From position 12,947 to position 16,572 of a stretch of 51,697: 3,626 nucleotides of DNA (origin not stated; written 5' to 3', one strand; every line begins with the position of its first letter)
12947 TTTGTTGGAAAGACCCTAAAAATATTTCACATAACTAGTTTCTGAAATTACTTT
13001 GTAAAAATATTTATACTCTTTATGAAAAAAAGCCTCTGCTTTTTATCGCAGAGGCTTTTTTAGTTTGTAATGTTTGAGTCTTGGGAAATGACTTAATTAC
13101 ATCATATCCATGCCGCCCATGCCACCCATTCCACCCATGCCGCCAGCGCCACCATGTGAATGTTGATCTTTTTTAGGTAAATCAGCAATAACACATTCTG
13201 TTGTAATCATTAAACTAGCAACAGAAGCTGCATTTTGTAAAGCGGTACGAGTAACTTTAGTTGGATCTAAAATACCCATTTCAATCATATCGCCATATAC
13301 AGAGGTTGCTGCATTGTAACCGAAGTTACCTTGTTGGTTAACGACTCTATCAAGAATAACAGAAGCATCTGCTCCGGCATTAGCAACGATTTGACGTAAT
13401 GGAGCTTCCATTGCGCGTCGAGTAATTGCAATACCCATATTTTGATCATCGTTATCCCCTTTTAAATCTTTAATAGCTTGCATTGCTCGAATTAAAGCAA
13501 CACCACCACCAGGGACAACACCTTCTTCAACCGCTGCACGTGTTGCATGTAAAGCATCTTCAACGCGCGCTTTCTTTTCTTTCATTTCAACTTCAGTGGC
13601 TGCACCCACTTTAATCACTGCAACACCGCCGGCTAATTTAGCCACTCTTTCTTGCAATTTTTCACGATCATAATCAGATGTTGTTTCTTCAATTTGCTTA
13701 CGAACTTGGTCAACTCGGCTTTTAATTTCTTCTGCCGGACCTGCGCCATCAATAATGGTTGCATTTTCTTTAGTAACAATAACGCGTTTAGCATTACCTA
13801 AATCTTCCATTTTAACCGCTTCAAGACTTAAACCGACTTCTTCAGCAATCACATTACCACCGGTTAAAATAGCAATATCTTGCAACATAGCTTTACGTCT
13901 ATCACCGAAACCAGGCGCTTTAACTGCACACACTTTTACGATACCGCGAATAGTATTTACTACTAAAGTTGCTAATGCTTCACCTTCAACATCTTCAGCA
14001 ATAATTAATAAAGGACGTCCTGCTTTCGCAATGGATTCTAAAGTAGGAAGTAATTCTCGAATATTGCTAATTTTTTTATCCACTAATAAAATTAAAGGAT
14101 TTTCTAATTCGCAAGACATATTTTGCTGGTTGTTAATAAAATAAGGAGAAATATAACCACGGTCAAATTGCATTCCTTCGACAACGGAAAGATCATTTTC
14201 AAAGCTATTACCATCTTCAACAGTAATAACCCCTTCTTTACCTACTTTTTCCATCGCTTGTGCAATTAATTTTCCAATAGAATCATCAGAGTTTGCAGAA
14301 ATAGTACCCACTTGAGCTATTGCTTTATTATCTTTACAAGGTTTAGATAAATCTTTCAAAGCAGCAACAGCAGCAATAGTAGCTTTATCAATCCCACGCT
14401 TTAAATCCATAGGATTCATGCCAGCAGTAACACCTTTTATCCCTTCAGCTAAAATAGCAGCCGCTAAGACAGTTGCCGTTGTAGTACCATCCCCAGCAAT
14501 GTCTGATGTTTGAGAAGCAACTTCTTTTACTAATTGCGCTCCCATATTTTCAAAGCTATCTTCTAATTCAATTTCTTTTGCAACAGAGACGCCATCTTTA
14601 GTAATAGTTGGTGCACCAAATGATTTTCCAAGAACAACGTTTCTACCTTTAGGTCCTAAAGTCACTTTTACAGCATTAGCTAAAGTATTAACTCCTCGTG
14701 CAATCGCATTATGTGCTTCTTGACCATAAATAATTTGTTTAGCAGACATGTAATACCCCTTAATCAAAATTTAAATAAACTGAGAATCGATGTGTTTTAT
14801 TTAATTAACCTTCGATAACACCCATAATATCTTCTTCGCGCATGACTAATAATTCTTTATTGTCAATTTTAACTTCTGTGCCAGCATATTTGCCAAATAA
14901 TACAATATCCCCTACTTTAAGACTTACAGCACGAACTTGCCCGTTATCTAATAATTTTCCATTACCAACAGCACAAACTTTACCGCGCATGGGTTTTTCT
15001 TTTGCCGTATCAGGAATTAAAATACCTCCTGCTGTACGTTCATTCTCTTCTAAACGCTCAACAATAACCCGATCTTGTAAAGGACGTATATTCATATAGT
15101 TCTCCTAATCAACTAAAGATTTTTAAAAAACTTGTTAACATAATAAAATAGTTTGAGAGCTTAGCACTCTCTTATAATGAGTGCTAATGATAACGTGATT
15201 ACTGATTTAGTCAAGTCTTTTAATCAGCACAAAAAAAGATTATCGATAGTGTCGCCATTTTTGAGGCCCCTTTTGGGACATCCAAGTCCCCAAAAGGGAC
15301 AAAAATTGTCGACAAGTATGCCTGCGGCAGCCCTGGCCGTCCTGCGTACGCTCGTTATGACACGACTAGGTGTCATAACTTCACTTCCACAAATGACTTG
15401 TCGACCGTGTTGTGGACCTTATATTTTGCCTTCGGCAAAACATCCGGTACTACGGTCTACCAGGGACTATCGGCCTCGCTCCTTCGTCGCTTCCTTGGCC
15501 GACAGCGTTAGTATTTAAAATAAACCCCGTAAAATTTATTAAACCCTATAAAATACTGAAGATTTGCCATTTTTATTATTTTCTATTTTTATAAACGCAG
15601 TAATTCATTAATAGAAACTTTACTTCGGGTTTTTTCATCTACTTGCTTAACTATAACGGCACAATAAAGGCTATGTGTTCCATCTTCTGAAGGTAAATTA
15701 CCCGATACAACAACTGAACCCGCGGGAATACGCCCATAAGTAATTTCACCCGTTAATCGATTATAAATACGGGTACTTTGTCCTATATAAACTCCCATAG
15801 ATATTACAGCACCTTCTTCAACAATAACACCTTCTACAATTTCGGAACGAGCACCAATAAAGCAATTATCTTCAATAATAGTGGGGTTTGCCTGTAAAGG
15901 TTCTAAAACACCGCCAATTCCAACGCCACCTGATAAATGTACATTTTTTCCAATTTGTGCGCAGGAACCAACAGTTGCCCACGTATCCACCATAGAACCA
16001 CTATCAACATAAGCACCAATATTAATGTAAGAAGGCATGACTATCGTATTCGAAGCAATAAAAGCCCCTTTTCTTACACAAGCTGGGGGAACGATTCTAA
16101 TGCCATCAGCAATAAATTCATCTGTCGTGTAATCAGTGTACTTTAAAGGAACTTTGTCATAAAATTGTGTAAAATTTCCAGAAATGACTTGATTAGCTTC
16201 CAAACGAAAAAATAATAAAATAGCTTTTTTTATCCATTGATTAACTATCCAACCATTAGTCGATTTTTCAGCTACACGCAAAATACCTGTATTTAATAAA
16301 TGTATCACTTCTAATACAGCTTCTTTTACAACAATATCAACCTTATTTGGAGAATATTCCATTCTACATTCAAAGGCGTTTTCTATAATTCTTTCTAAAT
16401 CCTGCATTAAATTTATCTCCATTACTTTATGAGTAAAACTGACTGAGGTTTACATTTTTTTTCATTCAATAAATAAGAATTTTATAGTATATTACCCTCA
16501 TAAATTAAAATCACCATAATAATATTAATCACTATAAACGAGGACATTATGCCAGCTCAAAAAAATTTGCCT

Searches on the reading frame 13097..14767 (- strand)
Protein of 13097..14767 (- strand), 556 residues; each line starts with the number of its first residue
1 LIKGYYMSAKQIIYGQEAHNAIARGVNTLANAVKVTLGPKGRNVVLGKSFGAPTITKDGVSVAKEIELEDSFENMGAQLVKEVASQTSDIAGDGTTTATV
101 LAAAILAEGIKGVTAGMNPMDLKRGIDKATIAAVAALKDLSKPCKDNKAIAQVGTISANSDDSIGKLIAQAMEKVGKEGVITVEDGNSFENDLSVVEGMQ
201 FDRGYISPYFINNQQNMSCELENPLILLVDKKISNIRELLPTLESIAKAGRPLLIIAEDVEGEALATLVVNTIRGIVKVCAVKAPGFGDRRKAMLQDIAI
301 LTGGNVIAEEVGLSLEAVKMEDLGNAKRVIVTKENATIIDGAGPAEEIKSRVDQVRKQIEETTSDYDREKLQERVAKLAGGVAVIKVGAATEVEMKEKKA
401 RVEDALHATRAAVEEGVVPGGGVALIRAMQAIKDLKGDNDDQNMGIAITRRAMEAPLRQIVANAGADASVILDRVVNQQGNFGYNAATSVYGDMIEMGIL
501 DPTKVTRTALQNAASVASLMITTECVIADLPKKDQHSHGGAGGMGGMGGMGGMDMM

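Call 91: search_protein_families(library=pfam, proteins=[window:13097-14767:-], max_evalue=0.01)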
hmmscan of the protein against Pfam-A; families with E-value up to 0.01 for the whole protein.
window:13097-14767:- (556 aa): 1 family
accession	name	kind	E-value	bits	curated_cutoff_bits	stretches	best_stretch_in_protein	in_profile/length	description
PF00118.29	Cpn60_TCP1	-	6.4e-77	259.7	34.3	1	29-529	1-488/490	TCP-1/cpn60 chaperonin family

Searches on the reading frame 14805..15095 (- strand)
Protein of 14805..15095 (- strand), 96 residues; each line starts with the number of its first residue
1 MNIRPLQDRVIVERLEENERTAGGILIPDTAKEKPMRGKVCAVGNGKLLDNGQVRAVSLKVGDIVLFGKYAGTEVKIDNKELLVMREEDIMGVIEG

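Call 91: search_protein_families(library=pfam, proteins=[window:14805-15095:-], max_evalue=0.01)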
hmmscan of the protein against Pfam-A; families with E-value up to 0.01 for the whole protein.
window:14805-15095:- (96 aa): 1 family
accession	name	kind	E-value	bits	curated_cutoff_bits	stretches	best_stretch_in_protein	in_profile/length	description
PF00166.26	Cpn10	-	6e-35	119.6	21.1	1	2-94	1-93/93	Chaperonin 10 Kd subunit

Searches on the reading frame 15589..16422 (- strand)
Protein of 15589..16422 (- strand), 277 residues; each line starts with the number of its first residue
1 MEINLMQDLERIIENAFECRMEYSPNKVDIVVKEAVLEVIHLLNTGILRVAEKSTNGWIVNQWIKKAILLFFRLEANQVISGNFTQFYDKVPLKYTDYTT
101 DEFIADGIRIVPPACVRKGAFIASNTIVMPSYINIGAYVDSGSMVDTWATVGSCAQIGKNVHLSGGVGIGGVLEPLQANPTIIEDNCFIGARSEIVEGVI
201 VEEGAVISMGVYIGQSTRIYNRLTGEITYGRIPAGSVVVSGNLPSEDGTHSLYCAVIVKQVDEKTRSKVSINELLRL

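Call 14: find_encoding_contigs(protein=window:15589-16422:-, flank=10000, max_places=6)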
Protein window:15589-16422:- (277 aa): no gene with exactly this product is on record in the collection.
